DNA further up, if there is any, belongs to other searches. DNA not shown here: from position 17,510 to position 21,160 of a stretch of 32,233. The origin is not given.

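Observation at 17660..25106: Two paralogous ~1,100-aa VIT-vWA-TPR-DUF2135-like giants, convergent around sodB, that differ by a swapped cell-envelope module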

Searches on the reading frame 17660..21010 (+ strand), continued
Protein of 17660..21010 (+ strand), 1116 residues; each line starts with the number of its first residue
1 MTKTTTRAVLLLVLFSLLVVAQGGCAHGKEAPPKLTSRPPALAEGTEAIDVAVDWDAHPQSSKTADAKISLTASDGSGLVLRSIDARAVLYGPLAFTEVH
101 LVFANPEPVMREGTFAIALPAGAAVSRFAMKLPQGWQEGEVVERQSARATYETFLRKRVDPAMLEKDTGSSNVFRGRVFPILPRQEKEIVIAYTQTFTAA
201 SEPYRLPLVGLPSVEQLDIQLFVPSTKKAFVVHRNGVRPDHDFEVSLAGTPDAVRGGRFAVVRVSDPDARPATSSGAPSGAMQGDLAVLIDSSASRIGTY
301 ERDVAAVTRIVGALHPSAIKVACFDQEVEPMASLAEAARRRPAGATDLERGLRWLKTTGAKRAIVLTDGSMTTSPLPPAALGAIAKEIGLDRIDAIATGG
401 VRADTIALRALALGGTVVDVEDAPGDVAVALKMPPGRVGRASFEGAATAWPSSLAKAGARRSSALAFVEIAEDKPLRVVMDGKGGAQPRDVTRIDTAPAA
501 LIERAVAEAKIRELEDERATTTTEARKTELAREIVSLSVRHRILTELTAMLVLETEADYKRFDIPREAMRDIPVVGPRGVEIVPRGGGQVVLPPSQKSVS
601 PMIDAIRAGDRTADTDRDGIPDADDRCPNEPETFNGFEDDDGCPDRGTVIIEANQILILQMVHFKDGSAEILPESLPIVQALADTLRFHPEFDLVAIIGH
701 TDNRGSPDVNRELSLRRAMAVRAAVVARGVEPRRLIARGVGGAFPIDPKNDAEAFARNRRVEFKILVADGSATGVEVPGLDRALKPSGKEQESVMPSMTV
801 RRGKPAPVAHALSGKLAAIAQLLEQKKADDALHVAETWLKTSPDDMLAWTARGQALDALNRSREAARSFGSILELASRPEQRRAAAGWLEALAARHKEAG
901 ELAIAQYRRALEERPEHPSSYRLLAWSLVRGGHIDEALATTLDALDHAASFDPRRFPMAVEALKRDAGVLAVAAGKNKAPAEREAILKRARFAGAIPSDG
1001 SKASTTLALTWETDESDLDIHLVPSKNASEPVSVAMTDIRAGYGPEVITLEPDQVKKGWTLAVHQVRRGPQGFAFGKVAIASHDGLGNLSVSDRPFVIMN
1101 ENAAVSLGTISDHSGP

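Call 51: find_encoding_contigs(protein=P0010, flank=8000, max_places=1)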
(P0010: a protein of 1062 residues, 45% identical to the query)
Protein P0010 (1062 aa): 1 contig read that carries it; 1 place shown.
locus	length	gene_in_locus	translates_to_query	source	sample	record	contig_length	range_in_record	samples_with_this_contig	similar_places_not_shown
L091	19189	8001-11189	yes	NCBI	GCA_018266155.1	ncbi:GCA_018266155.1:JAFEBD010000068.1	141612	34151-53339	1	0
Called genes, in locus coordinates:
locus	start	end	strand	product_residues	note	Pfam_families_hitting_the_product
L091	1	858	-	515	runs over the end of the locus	PF00069:Pkinase, PF06293:Kdo (faint), PF07714:PK_Tyr_Ser-Thr, PF01636:APH (faint)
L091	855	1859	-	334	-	-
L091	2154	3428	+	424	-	PF00069:Pkinase, PF01636:APH (faint), PF07714:PK_Tyr_Ser-Thr, PF00072:Response_reg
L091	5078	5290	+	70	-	-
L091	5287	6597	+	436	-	PF07238:PilZ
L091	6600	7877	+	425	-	PF00498:FHA, PF16697:Yop-YscD_cpl, PF00158:Sigma54_activat, PF14532:Sigma54_activ_2, PF25601:AAA_lid_14, PF02954:HTH_8 (weak)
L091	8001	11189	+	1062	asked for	PF08487:VIT, PF00691:OmpA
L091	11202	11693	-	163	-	PF01814:Hemerythrin (weak)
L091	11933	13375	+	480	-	-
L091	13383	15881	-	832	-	PF01136:Peptidase_U32, PF12392:DUF3656, PF01136:Peptidase_U32 (weak)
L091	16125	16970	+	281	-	PF04885:Stig1 (weak)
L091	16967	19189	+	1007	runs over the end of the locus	-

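Call 52: find_encoding_contigs(protein=P0004, flank=8000, max_places=1)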
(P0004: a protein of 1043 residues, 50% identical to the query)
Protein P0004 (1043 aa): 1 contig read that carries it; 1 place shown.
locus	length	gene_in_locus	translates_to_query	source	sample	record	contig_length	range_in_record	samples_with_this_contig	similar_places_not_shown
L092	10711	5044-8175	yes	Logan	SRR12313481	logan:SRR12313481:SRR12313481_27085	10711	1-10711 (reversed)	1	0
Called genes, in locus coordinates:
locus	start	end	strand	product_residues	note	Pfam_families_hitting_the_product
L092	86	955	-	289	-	PF00892:EamA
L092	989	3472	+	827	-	PF01136:Peptidase_U32, PF12392:DUF3656, PF01136:Peptidase_U32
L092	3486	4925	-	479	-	-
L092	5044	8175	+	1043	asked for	PF08487:VIT, PF00691:OmpA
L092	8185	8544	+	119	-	-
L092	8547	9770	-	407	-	-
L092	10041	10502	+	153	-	-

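Call 64: search_solved_structures(query=A3, max_evalue=0.01)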
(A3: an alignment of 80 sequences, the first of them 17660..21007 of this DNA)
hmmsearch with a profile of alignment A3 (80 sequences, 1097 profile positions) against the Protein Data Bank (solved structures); distinct sequences matched with E-value up to 0.01: 106 (the best 60 are shown).
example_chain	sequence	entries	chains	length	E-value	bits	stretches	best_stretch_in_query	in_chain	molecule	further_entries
5wtl_A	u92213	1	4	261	7.7e-28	100.2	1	611-763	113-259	OmpA family protein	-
5wtp_A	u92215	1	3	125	4.4e-18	67.9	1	653-763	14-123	OmpA family protein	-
4g4v_A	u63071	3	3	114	5.8e-17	64.2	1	658-762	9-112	Peptidoglycan-associated lipoprotein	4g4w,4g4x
6jfw_A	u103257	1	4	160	9.2e-17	63.5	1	644-769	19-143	PA0833-PD protein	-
5u1h_A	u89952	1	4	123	4.9e-16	61.1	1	656-766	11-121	Outer membrane porin F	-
9rle_P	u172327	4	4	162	6.2e-16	60.8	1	641-760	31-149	Peptidoglycan-associated lipoprotein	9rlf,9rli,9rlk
2k1s_A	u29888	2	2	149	1.5e-15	59.5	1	656-763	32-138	Inner membrane lipoprotein yiaD | Probable lipoprotein YiaD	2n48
2hqs_H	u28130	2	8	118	5.2e-15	57.7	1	659-767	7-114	Peptidoglycan-associated lipoprotein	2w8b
4r40_B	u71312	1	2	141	5.3e-15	57.7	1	634-759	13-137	Peptidoglycan-associated lipoprotein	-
4pwt_A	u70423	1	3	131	6.4e-15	57.4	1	635-759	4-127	Peptidoglycan-associated lipoprotein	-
5lkw_A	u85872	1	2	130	6.7e-15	57.4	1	657-766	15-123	Putative OmpA family lipoprotein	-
3td3_A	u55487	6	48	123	1.4e-14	56.3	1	658-764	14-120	Outer membrane protein omp38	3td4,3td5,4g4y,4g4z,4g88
6ikk_A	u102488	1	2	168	1.9e-14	55.9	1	625-763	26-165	YfiB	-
1oap_A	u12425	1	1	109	1.9e-14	55.9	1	659-759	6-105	PEPTIDOGLYCAN-ASSOCIATED LIPOPROTEIN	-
9v99_A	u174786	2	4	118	2.1e-14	55.7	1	661-763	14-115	Outer membrane beta-barrel domain-containing protein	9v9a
9c4f_I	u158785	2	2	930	2e-13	52.5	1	56-381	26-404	Inter-alpha-trypsin inhibitor heavy chain H4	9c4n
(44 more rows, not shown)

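Call 68: predict_structure(alignment_id=A3)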
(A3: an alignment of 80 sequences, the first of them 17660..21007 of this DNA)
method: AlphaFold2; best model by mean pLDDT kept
length: 1116 residues; sequences in the alignment: 80
mean_pLDDT: 85.9   pTM: 0.79
mean pLDDT of the five models: 85.9, 84.5, 83.3, 83.3, 83.0
residues with pLDDT >= 90: 695; 70-90: 245; 50-70: 109; < 50: 67
segments of 3 or more residues with pLDDT < 50: 1-4, 24-37, 588-611, 634-638, 787-803, 1114-1116
pLDDT, mean of each block of 10 residues (from residue 1): 52 70 47 49 80 65 65 68 96 97 90 89 93 90 93 82 89 89 93 94 90 93 94 92 90 97 85 57 86 94 96 95 97 98 96 97 95 87 94 91 83 90 90 77 95 74 89 95 80 96 96 93 94 97 96 92 83 91 70 36 38 72 79 54 72 90 95 96 96 96 93 97 98 96 90 93 93 82 53 40 68 96 98 97 94 98 98 91 95 96 96 91 97 98 94 85 95 97 97 87 92 81 76 56 76 89 87 90 94 95 92 54
secondary structure, 60 per line:
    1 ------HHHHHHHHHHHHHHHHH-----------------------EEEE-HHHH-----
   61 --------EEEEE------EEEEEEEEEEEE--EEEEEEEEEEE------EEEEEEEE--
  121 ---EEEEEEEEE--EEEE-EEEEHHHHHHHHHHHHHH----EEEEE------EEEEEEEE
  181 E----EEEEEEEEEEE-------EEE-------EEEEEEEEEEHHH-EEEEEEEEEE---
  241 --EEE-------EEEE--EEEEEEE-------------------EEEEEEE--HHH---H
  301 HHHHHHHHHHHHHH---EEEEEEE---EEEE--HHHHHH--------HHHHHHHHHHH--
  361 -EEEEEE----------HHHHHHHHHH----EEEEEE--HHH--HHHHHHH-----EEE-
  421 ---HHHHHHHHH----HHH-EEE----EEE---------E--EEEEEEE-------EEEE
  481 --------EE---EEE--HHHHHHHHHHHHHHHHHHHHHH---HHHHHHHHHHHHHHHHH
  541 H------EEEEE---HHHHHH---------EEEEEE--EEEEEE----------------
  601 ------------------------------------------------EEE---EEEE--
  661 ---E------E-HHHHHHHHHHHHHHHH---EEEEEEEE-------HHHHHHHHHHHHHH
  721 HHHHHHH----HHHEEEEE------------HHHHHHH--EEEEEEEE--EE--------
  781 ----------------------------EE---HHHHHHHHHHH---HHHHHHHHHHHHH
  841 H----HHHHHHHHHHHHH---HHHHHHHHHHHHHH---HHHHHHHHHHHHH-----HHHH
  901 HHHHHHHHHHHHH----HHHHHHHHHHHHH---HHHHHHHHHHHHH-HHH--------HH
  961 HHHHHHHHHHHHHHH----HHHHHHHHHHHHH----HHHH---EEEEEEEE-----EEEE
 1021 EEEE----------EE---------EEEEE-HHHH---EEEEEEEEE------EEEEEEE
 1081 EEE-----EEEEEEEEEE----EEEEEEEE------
elements in order (helices of 4 or more, strands of 3 or more residues): H7-23 E47-50 H52-55 E69-73 E80-91 E94-104 E111-118 E124-132 E135-138 E140-143 H144-157 E162-166 E173-181 E186-196 E204-206 E214-223 E228-237 E243-245 E253-256 E259-265 E285-291 H300-314 E318-324 E328-331 H334-339 H348-358 E362-367 H378-387 E392-397 H405-411 E417-419 H424-432 E441-443 E448-450 E463-469 E477-480 E494-496 H499-520 H524-541 E548-552 H556-561 E571-576 E579-584 E649-651 E655-658 H673-688 E692-699 H707-727 E735-739 H752-758 E761-768 H814-824 H828-841 H846-858 H862-875 H879-891 H897-913 H918-930 H934-946 H959-975 H980-992 H997-1000 E1004-1011 E1017-1024 E1046-1050 H1052-1055 E1059-1067 E1074-1083 E1089-1098 E1103-1110

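Call 70: fold_search(model_id=the predicted structure, library=pdb)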
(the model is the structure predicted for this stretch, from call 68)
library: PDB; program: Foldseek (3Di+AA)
matches with E <= 10: 1855; with E <= 0.001: 149
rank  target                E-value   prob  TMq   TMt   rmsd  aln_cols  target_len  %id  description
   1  6fpy_A                3.7e-19  1.00  0.28  0.47   9.2       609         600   15  Inter-alpha-inhibitor heavy chain 1, wild type (released 2019-02-27)
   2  6fpy_B                3.7e-19  1.00  0.28  0.46   9.5       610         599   15  Inter-alpha-inhibitor heavy chain 1, wild type (released 2019-02-27)
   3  6fpz_A                1.9e-18  1.00  0.28  0.47   9.4       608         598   15  Inter-alpha-inhibitor heavy chain 1, D298A (released 2019-02-27)
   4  9e5c_4s               5.8e-12  1.00  0.25  0.32  12.7       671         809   13  Cryo-EM structure of 96 nm repeat of microtubule doublet from T. brucei flagellum (released 2025-03-12)
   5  5wtl_C                1.3e-07  1.00  0.09  0.38  14.1       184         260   28  Crystal structure of the periplasmic portion of outer membrane protein A (OmpA) from Capnocytophaga gingivalis (released 2017-12-13)
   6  5wtl_D                1.8e-07  1.00  0.09  0.38  12.6       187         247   27  Crystal structure of the periplasmic portion of outer membrane protein A (OmpA) from Capnocytophaga gingivalis (released 2017-12-13)
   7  6jfw_A                2.3e-07  1.00  0.10  0.74   2.3       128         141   31  Crystal structure of PA0833 periplasmic domain from Pseudomonas aeruginosa reveals an unexpected enlarged peptidoglyca (released 2019-03-20)
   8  5wtl_A                3.2e-07  1.00  0.09  0.38  13.1       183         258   27  Crystal structure of the periplasmic portion of outer membrane protein A (OmpA) from Capnocytophaga gingivalis (released 2017-12-13)
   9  4g4w                  4.1e-07  1.00  0.09  0.89   1.5       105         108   37  Crystal structure of peptidoglycan-associated lipoprotein from Acinetobacter baumannii (released 2013-07-24)
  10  4g4v                  5.8e-07  1.00  0.09  0.87   1.6       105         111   37  Crystal structure of peptidoglycan-associated lipoprotein from Acinetobacter baumannii (released 2013-07-24)
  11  5eb1_B                1.1e-06  1.00  0.09  0.77   1.6       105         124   30  the YfiB-YfiR complex (released 2016-05-18)
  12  2hqs_G                1.1e-06  1.00  0.09  0.86   3.0       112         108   28  Crystal structure of TolB/Pal complex (released 2007-04-03)
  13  6ikk_C                1.7e-06  1.00  0.09  0.77   1.6       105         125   30  Crystal structure of YfiB(L43P) in complex with YfiR (released 2019-03-13)
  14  4zhy_B                1.7e-06  1.00  0.09  0.84   2.0       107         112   29  Crystal structure of a bacterial signalling complex (released 2016-04-27)
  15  2k1s_MODEL_1_A        1.7e-06  1.00  0.10  0.67   3.9       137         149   32  Solution NMR structure of the folded C-terminal fragment of YiaD from Escherichia coli. Northeast Structural G (released 2008-05-13)
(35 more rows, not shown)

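Call 75: search_protein_families(library=pfam, proteins=[P0062, P0016], max_evalue=0.001)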
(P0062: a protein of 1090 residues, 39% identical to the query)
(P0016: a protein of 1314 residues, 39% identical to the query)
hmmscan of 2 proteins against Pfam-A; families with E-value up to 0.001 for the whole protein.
P0062 (1090 aa): 6 families
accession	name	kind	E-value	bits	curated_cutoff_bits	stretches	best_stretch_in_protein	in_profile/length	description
PF08487.16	VIT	-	1.3e-18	67.6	26.5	1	90-197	4-111/111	Vault protein inter-alpha-trypsin domain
PF14559.12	TPR_19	-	3.7e-08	34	25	0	789-851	2-64/68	Tetratricopeptide repeat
PF07719.23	TPR_2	-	3.8e-06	27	27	0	885-911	3-29/34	Tetratricopeptide repeat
PF13174.12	TPR_6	-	3.1e-05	24.8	26.3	0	814-843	2-31/33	Tetratricopeptide repeat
PF13428.12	TPR_14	-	0.00051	20.9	23.5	0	885-918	3-35/44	Tetratricopeptide repeat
PF13432.12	TPR_16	-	0.00059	20.7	32.7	1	866-917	14-64/65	Tetratricopeptide repeat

P0016 (1314 aa): 3 families
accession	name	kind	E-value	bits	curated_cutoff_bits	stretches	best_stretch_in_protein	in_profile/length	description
PF08487.16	VIT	-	9.1e-18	64.9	26.5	1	48-157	2-111/111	Vault protein inter-alpha-trypsin domain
PF00691.25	OmpA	-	4e-15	56.4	27.2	1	872-965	1-97/98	OmpA family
PF13768.12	VWA_3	-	8.9e-05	23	27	1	261-406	3-145/155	von Willebrand factor type A domain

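Call 80: find_encoding_contigs(protein=P0001, flank=8000, max_places=2)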
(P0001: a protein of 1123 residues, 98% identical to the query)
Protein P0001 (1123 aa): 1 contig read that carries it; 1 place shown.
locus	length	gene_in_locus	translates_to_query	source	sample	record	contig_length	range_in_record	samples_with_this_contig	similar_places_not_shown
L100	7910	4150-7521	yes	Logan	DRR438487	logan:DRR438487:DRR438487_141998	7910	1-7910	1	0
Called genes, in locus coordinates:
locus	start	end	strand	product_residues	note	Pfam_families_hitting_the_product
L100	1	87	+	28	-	?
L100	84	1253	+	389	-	PF12704:MacB_PCD (weak), PF02687:FtsX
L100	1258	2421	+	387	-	PF02687:FtsX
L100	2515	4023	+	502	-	-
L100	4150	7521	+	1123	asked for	PF08487:VIT, PF00691:OmpA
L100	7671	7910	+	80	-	?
